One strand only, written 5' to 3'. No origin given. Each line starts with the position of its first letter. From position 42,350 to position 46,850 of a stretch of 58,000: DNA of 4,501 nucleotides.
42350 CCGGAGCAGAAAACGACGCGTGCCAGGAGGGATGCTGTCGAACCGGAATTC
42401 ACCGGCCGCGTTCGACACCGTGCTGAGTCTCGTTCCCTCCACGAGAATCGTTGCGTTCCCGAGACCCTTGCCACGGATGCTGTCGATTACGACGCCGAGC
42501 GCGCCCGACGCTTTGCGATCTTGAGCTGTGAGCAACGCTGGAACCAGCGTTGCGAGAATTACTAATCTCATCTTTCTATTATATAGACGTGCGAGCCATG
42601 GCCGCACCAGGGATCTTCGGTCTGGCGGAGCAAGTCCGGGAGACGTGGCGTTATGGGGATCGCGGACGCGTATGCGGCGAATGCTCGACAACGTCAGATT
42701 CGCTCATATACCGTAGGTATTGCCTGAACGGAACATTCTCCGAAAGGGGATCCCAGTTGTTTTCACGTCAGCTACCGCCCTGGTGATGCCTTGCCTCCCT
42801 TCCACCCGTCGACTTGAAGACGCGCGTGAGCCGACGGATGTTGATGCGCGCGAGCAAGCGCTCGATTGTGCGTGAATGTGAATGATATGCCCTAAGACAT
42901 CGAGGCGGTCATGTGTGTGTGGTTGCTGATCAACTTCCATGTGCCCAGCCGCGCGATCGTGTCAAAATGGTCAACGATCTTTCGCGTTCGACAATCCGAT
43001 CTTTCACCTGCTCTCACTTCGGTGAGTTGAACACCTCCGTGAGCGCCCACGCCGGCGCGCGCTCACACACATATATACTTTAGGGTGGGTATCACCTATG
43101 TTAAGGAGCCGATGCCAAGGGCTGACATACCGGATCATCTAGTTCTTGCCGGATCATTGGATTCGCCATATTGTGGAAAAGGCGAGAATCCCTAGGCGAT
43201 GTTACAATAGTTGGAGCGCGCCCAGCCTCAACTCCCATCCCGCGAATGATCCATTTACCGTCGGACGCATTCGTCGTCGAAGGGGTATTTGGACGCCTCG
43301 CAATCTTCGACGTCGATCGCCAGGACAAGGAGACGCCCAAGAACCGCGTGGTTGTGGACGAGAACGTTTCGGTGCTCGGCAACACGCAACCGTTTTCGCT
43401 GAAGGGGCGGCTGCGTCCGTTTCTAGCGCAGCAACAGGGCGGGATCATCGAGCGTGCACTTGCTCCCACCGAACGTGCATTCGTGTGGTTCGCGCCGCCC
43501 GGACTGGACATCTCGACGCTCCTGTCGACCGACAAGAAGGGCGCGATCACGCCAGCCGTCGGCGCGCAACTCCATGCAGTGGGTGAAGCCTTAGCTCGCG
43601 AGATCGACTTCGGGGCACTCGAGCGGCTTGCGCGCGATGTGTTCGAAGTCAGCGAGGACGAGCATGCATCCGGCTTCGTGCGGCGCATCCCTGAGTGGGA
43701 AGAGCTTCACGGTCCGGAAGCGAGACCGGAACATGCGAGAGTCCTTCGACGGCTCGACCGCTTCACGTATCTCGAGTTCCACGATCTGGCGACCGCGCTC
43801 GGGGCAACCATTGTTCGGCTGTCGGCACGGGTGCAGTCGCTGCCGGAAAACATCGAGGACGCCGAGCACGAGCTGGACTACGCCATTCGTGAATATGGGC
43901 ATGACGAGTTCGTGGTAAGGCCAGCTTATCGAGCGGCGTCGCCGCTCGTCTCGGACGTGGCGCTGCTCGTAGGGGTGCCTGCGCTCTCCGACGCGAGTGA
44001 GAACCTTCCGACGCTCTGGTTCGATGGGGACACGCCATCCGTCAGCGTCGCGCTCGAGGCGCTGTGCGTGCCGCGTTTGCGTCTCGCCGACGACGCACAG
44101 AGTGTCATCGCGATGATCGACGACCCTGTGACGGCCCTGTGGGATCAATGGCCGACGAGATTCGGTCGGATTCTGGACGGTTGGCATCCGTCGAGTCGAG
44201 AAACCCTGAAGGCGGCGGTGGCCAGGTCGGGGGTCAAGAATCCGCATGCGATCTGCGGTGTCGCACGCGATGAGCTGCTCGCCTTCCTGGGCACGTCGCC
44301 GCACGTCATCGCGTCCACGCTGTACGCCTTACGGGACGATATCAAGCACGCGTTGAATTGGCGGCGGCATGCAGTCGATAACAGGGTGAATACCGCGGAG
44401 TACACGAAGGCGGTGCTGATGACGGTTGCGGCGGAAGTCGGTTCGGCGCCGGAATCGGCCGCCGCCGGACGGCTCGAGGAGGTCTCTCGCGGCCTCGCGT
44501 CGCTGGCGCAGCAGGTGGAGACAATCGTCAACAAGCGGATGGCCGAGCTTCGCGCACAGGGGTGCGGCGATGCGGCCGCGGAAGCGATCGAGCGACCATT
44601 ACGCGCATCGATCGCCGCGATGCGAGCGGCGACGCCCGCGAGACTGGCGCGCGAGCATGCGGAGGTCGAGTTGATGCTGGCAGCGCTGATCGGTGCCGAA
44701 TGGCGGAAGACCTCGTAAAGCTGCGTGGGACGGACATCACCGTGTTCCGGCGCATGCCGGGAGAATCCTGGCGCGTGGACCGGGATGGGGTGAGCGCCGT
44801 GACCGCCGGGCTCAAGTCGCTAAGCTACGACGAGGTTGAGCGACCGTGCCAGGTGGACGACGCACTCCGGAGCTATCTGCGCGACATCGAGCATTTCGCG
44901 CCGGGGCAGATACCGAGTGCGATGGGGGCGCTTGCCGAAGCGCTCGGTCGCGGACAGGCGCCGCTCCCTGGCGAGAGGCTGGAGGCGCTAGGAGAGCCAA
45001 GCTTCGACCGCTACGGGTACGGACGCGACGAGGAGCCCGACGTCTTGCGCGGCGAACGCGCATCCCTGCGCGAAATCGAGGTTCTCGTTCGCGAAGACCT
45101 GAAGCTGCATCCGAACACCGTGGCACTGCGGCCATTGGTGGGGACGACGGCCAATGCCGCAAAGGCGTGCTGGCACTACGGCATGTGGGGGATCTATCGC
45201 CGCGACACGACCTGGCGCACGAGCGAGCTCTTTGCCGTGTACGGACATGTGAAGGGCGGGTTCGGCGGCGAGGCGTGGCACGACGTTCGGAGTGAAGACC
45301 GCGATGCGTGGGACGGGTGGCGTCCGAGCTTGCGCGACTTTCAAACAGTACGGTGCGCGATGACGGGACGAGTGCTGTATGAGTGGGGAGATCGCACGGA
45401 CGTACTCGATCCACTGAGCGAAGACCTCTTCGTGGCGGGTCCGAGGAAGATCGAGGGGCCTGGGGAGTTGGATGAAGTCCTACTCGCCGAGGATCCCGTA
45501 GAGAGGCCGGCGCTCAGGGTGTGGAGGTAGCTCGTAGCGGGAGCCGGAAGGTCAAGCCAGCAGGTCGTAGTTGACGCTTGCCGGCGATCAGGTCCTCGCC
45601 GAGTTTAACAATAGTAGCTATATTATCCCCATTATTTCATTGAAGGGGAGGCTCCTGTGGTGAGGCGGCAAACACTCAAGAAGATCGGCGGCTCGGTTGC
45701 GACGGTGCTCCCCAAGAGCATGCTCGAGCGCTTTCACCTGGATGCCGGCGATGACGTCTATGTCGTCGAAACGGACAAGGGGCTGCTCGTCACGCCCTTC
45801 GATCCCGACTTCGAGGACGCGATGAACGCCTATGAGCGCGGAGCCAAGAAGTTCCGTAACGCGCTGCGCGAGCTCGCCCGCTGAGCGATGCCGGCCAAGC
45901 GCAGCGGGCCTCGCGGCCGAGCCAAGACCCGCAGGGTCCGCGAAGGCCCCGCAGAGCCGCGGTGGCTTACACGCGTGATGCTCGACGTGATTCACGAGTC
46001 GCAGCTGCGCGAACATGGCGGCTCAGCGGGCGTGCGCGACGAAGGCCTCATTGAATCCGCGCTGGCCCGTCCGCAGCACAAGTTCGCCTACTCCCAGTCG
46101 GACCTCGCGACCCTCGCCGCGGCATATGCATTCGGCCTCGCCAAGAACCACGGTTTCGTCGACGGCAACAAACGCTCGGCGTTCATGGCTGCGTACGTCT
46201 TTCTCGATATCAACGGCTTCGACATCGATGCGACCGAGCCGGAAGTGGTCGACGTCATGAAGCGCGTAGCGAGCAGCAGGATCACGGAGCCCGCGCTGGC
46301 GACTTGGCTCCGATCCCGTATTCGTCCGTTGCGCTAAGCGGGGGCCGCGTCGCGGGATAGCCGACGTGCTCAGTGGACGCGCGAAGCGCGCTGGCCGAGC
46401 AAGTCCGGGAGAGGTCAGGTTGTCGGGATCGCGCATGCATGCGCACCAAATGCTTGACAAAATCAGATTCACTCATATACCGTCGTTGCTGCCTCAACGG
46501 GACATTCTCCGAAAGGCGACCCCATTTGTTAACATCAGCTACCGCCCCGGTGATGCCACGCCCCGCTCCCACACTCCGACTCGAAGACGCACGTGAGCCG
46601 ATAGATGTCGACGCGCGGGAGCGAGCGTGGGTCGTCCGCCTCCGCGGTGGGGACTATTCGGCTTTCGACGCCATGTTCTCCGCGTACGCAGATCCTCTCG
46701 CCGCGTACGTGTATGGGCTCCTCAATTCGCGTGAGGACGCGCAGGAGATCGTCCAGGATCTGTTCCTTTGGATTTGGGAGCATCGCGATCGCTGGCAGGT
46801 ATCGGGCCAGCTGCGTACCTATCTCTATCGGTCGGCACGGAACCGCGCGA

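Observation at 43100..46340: Uncharacterised, translationally coupled two-gene module (ORF-A ~490 aa + ORF-B 276 aa) travelling with an AbrB-Doc toxin-antitoxin pair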

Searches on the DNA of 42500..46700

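Call 102: search_rna_families(source=window, start=42500, end=46700, threshold=evalue, max_evalue=1)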
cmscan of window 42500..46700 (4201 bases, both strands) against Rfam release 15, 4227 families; matches with E-value up to 1: 0.
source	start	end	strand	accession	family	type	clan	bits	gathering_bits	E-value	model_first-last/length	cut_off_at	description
